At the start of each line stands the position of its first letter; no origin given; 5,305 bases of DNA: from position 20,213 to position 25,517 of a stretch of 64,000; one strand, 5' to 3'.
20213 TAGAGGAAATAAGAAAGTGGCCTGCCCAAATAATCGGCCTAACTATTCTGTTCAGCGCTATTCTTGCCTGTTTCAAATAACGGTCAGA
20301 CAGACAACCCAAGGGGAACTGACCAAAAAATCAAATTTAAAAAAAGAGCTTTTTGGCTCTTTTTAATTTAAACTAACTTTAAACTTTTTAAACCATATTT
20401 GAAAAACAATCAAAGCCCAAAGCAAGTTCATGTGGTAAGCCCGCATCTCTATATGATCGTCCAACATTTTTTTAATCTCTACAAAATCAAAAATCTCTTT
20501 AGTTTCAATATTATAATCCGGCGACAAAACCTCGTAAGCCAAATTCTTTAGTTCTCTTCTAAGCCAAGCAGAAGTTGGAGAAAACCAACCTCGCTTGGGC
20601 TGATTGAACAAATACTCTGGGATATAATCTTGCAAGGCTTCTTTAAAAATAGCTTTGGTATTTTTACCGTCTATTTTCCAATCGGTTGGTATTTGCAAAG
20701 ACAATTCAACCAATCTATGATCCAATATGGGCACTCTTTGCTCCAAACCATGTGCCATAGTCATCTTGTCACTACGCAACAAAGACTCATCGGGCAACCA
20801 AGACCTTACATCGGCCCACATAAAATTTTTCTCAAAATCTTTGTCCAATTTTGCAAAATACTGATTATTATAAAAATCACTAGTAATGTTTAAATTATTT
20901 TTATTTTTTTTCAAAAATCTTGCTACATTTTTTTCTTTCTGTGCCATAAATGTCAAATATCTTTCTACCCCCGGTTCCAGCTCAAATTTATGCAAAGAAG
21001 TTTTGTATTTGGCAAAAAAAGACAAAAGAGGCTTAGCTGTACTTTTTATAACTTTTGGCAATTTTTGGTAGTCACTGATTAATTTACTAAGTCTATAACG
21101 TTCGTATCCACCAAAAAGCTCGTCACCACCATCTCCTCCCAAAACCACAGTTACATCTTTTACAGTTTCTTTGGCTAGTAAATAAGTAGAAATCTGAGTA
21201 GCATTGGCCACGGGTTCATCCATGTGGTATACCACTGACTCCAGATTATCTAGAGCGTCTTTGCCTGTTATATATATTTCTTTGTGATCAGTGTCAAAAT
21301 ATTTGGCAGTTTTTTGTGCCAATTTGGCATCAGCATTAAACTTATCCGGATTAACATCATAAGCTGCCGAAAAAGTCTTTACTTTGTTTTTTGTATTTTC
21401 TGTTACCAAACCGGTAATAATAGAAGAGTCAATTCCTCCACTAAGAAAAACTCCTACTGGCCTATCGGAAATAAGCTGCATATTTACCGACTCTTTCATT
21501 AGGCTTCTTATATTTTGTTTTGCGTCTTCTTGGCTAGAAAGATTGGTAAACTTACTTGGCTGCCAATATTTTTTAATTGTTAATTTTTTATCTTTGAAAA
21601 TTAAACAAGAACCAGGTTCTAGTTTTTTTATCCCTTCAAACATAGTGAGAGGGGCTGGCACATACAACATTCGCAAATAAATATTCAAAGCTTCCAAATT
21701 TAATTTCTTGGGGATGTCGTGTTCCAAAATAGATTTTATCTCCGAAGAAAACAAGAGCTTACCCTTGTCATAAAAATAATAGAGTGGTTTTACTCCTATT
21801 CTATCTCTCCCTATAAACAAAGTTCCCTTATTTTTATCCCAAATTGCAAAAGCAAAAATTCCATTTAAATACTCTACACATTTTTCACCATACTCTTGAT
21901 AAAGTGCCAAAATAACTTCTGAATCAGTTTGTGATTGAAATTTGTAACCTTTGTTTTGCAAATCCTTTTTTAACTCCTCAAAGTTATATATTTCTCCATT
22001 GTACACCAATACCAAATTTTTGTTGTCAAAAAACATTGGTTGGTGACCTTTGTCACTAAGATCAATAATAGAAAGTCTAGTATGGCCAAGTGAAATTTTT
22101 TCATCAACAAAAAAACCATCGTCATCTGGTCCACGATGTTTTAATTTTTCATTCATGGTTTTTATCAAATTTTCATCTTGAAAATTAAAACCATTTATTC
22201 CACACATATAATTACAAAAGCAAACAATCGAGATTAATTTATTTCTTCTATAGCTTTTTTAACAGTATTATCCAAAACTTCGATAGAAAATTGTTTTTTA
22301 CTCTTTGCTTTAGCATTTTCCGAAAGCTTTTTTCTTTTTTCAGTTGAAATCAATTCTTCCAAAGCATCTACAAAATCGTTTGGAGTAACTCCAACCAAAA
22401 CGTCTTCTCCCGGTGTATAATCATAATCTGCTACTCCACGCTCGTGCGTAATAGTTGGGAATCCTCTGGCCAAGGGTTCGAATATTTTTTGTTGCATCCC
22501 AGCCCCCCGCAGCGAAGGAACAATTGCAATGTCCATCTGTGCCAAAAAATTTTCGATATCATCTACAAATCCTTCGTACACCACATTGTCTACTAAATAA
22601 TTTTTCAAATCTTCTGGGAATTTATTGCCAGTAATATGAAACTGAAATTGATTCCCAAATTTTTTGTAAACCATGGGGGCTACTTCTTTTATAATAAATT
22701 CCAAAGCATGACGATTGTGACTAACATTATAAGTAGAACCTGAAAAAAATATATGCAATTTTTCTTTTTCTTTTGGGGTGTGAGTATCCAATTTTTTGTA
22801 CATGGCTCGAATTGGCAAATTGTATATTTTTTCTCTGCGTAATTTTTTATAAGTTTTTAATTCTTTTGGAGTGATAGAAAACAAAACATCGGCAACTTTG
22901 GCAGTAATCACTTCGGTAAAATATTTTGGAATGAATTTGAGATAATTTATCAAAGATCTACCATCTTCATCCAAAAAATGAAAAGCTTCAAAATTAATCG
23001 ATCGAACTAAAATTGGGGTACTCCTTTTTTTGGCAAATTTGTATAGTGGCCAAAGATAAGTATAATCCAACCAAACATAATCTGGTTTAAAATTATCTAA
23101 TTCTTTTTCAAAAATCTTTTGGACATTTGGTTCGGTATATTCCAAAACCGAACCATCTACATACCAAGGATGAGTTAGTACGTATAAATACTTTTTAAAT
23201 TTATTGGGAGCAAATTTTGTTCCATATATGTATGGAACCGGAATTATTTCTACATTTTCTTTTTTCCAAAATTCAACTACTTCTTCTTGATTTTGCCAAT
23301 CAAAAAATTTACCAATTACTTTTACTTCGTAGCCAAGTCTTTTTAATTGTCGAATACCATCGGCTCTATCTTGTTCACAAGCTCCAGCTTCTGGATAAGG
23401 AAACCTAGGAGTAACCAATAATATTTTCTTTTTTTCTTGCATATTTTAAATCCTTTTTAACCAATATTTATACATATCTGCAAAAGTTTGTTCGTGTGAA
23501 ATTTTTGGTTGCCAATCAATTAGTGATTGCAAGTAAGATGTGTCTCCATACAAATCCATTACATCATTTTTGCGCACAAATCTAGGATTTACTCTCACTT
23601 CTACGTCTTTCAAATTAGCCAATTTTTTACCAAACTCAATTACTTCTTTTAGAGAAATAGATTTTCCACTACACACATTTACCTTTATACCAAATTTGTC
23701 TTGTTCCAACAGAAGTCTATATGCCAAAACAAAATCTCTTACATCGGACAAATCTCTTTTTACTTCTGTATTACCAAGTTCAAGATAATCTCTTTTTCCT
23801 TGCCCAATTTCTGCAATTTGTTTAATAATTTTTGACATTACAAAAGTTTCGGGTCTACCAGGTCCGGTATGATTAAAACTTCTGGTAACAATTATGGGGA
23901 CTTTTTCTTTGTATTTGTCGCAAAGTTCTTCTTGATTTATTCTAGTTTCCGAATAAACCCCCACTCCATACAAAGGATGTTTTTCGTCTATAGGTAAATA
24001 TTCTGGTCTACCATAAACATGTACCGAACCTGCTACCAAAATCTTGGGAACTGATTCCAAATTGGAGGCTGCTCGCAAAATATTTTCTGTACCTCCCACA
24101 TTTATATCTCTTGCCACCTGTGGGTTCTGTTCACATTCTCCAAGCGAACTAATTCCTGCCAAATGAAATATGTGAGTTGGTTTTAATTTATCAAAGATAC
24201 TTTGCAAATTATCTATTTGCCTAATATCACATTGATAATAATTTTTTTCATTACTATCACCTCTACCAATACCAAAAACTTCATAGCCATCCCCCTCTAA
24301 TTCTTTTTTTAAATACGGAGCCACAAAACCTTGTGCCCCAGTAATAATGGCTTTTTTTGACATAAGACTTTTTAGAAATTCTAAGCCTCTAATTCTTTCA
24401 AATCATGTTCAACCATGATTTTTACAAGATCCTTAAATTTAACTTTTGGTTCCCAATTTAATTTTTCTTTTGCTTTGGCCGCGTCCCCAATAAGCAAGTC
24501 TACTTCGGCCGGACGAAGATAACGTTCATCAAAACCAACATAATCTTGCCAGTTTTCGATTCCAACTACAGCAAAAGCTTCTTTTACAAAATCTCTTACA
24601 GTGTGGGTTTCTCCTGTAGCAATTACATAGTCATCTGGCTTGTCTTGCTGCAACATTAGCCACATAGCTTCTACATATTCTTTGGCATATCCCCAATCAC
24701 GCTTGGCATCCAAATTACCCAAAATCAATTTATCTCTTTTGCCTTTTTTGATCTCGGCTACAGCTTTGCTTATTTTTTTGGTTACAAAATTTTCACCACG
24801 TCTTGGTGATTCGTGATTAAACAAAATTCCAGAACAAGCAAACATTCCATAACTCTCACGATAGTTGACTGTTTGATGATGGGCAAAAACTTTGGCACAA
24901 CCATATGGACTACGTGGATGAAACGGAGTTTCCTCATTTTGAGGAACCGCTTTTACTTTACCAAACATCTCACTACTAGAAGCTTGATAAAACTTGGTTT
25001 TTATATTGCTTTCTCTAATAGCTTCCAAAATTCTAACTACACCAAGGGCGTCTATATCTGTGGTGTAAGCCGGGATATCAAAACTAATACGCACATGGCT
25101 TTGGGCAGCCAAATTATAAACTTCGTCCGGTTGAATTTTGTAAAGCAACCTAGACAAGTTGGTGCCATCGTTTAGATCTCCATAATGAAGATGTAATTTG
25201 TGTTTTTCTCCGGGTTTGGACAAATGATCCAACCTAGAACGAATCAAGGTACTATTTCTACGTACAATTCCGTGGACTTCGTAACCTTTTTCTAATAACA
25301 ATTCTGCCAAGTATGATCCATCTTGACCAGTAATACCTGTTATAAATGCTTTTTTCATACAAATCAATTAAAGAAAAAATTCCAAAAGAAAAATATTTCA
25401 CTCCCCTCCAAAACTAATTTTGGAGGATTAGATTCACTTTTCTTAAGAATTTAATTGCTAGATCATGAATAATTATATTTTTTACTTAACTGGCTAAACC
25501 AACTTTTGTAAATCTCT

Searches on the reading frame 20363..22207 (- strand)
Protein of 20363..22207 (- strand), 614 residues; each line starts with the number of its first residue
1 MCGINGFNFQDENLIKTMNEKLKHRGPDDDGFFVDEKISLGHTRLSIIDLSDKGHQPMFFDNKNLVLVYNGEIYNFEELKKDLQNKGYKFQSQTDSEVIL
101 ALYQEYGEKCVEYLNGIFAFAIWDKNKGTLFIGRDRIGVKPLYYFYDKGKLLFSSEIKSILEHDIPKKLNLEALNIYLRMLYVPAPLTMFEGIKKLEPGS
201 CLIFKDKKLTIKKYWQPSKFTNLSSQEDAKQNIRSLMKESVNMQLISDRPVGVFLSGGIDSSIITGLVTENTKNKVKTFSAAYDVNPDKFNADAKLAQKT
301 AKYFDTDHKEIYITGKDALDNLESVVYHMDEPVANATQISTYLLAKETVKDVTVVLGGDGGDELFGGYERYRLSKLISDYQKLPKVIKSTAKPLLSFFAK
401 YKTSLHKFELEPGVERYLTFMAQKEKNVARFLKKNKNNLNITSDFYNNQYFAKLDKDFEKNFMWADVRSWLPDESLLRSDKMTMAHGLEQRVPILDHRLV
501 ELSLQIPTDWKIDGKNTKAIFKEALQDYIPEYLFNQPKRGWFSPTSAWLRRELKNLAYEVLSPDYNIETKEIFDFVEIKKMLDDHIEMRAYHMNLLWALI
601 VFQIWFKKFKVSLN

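Call 7: search_protein_families(library=pfam, proteins=[window:20363-22207:-], max_evalue=0.01)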
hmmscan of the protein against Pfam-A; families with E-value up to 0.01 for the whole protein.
window:20363-22207:- (614 aa): 4 families
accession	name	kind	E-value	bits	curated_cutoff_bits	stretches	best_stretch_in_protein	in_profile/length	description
PF00733.27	Asn_synthase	-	5.9e-91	306.2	21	1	233-606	2-353/354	Asparagine synthase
PF13537.11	GATase_7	-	3.6e-48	163.1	25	1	42-161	1-122/123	Glutamine amidotransferase domain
PF13522.11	GATase_6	-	9.4e-47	158.7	27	1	27-156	1-130/130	Glutamine amidotransferase domain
PF12481.13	DUF3700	-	0.00016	21.7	27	1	107-159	122-175/228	Aluminium induced protein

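Call 48: search_protein_families(library=ncbifam, proteins=[window:20363-22207:-], max_evalue=1e-10)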
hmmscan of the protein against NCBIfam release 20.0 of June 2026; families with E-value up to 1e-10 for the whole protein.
window:20363-22207:- (614 aa): 9 families
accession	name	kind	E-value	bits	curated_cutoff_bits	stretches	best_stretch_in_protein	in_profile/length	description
TIGR01536.1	asn_synth_AEB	equivalog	2.5e-155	518.4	267.1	1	2-540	1-516/517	asparagine synthase (glutamine-hydrolyzing)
TIGR03108.1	eps_aminotran_1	hypoth_equivalog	2.1e-144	482.6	816.9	1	1-607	1-626/628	XrtA/PEP-CTERM system amidotransferase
TIGR03104.1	trio_amidotrans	equivalog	7.3e-131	437.2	570.1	1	1-607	1-587/589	N-acetylglutaminylglutamine amidotransferase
NF006949.0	PRK09431.1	equivalog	8.5e-105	351.4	499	3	1-162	1-167/554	asparagine synthase B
NF033535.1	lass_lactam_cya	exception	8.1e-84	282.4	525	1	10-445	15-458/668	lasso peptide isopeptide bond-forming cyclase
NF033561.1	macrolact_Ik_Al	subfamily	5.5e-20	71.5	300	1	128-378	91-343/561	albusnodin/ikarugamycin family macrolactam cyclase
NF001484.0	PRK00331.1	subfamily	9.1e-15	54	381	1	34-163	63-201/601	isomerizing glutamine--fructose-6-phosphate transaminase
TIGR01135.1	glmS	equivalog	1e-13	50.7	418.05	1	35-163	63-200/607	glutamine--fructose-6-phosphate transaminase (isomerizing)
TIGR01134.1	purF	equivalog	1.6e-12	47.5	350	1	36-156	64-195/432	amidophosphoribosyltransferase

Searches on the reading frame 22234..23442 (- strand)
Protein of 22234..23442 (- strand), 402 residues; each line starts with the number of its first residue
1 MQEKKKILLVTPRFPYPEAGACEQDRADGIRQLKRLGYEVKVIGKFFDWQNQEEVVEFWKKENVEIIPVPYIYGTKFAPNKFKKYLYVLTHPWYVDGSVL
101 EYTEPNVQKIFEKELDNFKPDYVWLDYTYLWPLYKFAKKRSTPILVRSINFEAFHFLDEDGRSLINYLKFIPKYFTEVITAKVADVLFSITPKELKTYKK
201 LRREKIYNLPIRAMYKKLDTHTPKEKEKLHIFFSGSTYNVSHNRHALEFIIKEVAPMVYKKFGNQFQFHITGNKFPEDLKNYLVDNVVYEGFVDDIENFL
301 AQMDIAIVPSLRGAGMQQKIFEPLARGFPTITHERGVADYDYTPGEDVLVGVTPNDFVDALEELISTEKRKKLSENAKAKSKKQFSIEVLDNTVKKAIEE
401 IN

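Call 7: search_protein_families(library=pfam, proteins=[window:22234-23442:-], max_evalue=0.01)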
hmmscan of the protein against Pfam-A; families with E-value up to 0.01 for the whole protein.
window:22234-23442:- (402 aa): 3 families
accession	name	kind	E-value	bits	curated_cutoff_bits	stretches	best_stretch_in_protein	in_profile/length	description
PF13692.12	Glyco_trans_1_4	-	3.4e-17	63.4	27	1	231-366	4-141/142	Glycosyl transferases group 1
PF13524.12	Glyco_trans_1_2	-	6.5e-11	42.8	25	1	264-386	13-134/144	Glycosyl transferase-like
PF00534.26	Glycos_transf_1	-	1.1e-08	35.3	26.4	1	253-379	35-171/172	Glycosyl transferases group 1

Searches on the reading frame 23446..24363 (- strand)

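Call 7: search_protein_families(library=pfam, proteins=[window:23446-24363:-], max_evalue=0.01)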
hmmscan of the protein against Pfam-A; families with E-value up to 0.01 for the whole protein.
window:23446-24363:- (305 aa): 6 families
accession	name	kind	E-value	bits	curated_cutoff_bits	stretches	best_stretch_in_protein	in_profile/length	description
PF16363.11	GDP_Man_Dehyd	-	2.8e-53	182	27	1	6-297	1-332/332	GDP-mannose 4,6 dehydratase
PF01370.27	Epimerase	-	8e-43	147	20.9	1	6-230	2-239/240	NAD dependent epimerase/dehydratase family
PF04321.23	RmlD_sub_bind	-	3.2e-13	49.9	27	1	5-160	3-148/287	RmlD substrate binding domain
PF01073.25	3Beta_HSD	-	5.7e-07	29.3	22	1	37-119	44-122/280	3-beta hydroxysteroid dehydrogenase/isomerase family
PF02719.21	Polysacc_synt_2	-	9.2e-07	28.8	20.2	1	45-103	61-119/293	Polysaccharide biosynthesis protein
PF07993.18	NAD_binding_4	-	0.0019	17.9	20.1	0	63-122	90-145/258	Male sterility protein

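Call 48: search_protein_families(library=ncbifam, proteins=[window:23446-24363:-], max_evalue=1e-10)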
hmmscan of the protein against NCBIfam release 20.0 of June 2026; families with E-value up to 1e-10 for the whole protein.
window:23446-24363:- (305 aa): 8 families
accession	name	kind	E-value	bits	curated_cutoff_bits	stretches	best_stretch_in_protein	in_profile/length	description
TIGR04180.1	EDH_00030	hypoth_equivalog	3.7e-36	124.7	475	1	6-288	2-296/297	NAD-dependent 4,6-dehydratase LegB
TIGR01472.1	gmd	equivalog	1.9e-29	103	415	1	4-303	2-340/342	GDP-mannose 4,6-dehydratase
TIGR01179.1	galE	equivalog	3.5e-25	88.5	262.3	1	39-298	48-322/332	UDP-glucose 4-epimerase GalE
TIGR01181.1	dTDP_gluc_dehyt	equivalog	6.3e-14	51.8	365.1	1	38-302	50-312/321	dTDP-glucose 4,6-dehydratase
TIGR02622.1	CDP_4_6_dhtase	equivalog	2.2e-12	46.8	278.45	0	6-153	8-170/352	CDP-glucose 4,6-dehydratase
TIGR01214.1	rmlD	equivalog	5.5e-12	45.4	224.05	1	5-169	2-156/285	dTDP-4-dehydrorhamnose reductase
NF007956.0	PRK10675.1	subfamily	1.9e-11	43.7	394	1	36-300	48-328/338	UDP-glucose 4-epimerase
TIGR03466.1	HpnA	hypoth_equivalog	5.7e-11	41.9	367.65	1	4-259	2-256/327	hopanoid-associated sugar epimerase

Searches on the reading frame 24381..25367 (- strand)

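Call 7: search_protein_families(library=pfam, proteins=[window:24381-25367:-], max_evalue=0.01)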
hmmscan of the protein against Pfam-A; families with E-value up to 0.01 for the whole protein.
window:24381-25367:- (328 aa): 4 families
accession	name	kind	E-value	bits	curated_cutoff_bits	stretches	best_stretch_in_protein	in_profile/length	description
PF16363.11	GDP_Man_Dehyd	-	3.4e-143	477.5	27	1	8-318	1-332/332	GDP-mannose 4,6 dehydratase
PF01370.27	Epimerase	-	1.2e-74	251.2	20.9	1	8-250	2-240/240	NAD dependent epimerase/dehydratase family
PF04321.23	RmlD_sub_bind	-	2.9e-09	36.8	27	1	7-201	3-166/287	RmlD substrate binding domain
PF02719.21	Polysacc_synt_2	-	0.00011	21.9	20.2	1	8-124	2-122/293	Polysaccharide biosynthesis protein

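Call 48: search_protein_families(library=ncbifam, proteins=[window:24381-25367:-], max_evalue=1e-10)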
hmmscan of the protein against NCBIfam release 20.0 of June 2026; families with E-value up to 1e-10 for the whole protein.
window:24381-25367:- (328 aa): 8 families
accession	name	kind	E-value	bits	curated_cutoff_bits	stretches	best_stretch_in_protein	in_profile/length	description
TIGR01472.1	gmd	equivalog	2.7e-157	523.3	415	1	5-325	1-341/342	GDP-mannose 4,6-dehydratase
TIGR04180.1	EDH_00030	hypoth_equivalog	1.4e-34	119.6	475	1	8-309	2-296/297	NAD-dependent 4,6-dehydratase LegB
TIGR01181.1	dTDP_gluc_dehyt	equivalog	6.6e-34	117.4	365.1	1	8-320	3-309/321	dTDP-glucose 4,6-dehydratase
TIGR02622.1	CDP_4_6_dhtase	equivalog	4.1e-25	88.7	278.45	1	5-173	5-172/352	CDP-glucose 4,6-dehydratase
TIGR01179.1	galE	equivalog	4.1e-23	81.7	262.3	1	8-317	3-317/332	UDP-glucose 4-epimerase GalE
NF007582.0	PRK10217.1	equivalog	1.3e-17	64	698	1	4-316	1-325/355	dTDP-glucose 4,6-dehydratase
NF007490.0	PRK10084.1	subfamily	1.2e-15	57.4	649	1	8-324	4-336/361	dTDP-glucose 4,6-dehydratase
NF007956.0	PRK10675.1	subfamily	6.5e-12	45.2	394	1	7-306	3-313/338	UDP-glucose 4-epimerase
